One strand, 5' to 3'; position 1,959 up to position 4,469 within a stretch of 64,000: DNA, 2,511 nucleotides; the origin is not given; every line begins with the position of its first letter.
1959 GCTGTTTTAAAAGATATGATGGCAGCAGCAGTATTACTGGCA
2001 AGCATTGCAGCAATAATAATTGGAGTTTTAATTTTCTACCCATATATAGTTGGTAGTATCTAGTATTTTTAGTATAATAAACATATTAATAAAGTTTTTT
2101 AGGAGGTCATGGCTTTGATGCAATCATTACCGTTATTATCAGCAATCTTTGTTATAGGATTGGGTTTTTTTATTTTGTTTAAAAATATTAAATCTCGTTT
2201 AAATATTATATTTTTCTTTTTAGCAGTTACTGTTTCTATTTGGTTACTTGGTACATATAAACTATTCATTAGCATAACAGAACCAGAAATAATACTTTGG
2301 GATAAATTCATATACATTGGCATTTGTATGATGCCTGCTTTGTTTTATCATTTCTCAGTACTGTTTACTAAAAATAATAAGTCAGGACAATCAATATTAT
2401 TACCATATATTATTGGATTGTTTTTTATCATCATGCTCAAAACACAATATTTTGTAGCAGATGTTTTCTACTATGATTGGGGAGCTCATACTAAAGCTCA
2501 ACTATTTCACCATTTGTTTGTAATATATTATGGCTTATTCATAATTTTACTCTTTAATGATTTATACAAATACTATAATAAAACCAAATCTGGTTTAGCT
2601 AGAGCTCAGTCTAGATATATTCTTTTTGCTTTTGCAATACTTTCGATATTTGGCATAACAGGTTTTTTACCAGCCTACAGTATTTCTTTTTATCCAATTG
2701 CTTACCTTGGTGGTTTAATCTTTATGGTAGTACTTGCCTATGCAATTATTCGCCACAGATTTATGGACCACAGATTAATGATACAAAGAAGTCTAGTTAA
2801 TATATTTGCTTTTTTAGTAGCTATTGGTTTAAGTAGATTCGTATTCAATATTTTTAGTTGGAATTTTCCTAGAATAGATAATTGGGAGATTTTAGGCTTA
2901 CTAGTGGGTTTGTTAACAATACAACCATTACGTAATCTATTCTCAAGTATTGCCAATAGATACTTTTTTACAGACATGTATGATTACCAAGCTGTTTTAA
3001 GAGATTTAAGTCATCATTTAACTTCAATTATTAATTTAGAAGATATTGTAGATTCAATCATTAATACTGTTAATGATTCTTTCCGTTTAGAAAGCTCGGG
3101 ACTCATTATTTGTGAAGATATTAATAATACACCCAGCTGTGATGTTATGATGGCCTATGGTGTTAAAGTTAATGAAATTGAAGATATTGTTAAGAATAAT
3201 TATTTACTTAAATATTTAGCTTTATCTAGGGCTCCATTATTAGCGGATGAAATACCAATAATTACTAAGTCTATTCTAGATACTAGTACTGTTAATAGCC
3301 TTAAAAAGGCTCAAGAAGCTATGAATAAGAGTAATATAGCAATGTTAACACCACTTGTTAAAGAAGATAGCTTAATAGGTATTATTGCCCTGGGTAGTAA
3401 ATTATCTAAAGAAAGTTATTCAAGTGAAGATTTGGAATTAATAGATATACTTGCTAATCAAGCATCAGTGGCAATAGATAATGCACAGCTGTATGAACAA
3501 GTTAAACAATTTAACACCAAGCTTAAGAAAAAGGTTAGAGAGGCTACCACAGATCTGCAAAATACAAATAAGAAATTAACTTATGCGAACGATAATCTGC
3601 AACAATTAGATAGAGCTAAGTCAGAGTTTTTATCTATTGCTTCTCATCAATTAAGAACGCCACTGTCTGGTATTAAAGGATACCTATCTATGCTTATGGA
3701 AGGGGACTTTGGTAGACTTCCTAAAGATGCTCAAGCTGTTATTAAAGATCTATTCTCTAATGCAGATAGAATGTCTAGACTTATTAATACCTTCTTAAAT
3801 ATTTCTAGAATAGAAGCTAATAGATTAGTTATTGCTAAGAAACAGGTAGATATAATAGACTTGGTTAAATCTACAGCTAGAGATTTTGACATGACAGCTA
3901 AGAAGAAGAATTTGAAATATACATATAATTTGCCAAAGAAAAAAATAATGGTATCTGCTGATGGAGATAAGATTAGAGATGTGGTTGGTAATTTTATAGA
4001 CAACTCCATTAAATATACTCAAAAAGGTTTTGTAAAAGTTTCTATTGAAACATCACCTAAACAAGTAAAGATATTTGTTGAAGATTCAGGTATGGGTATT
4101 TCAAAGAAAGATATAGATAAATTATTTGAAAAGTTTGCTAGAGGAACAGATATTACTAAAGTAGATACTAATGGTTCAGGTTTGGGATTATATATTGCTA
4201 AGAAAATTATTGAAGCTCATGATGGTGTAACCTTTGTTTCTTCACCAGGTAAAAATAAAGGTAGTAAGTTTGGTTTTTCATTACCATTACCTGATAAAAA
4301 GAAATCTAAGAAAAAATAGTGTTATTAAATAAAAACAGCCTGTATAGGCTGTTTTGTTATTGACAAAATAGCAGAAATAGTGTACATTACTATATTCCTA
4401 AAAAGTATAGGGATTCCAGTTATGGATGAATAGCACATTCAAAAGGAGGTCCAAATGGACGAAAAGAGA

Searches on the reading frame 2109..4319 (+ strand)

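Call 77: search_protein_families(library=pfam, proteins=[window:2109-4319:+], max_evalue=0.001)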
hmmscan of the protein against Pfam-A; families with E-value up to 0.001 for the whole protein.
window:2109-4319:+ (736 aa): 8 families
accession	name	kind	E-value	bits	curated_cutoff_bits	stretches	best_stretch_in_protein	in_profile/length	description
PF02518.31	HATPase_c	-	1.4e-23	83.8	26.4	1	618-728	2-110/111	Histidine kinase-, DNA gyrase B-, and HSP90-like ATPase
PF00512.31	HisKA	-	3.9e-18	65.7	26.9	1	503-570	1-65/66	His Kinase A (phospho-acceptor) domain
PF16927.11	HisKA_7TM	-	6.1e-12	46.3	28.6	1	9-220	3-221/224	N-terminal 7TM region of histidine kinase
PF13492.12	GAF_3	-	6.8e-08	33.4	27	1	401-458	73-129/129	GAF domain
PF13185.12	GAF_2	-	9.2e-07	29.6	28.6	1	383-457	66-136/136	GAF domain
PF13589.12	HATPase_c_3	-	4.6e-05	23.9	25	1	625-697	6-80/137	Histidine kinase-, DNA gyrase B-, and HSP90-like ATPase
PF01590.32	GAF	-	5e-05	24.3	22.4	1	411-456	90-133/133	GAF domain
PF11849.14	DUF3369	-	0.00051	20.8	27.2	0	435-465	138-168/168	Domain of unknown function (DUF3369)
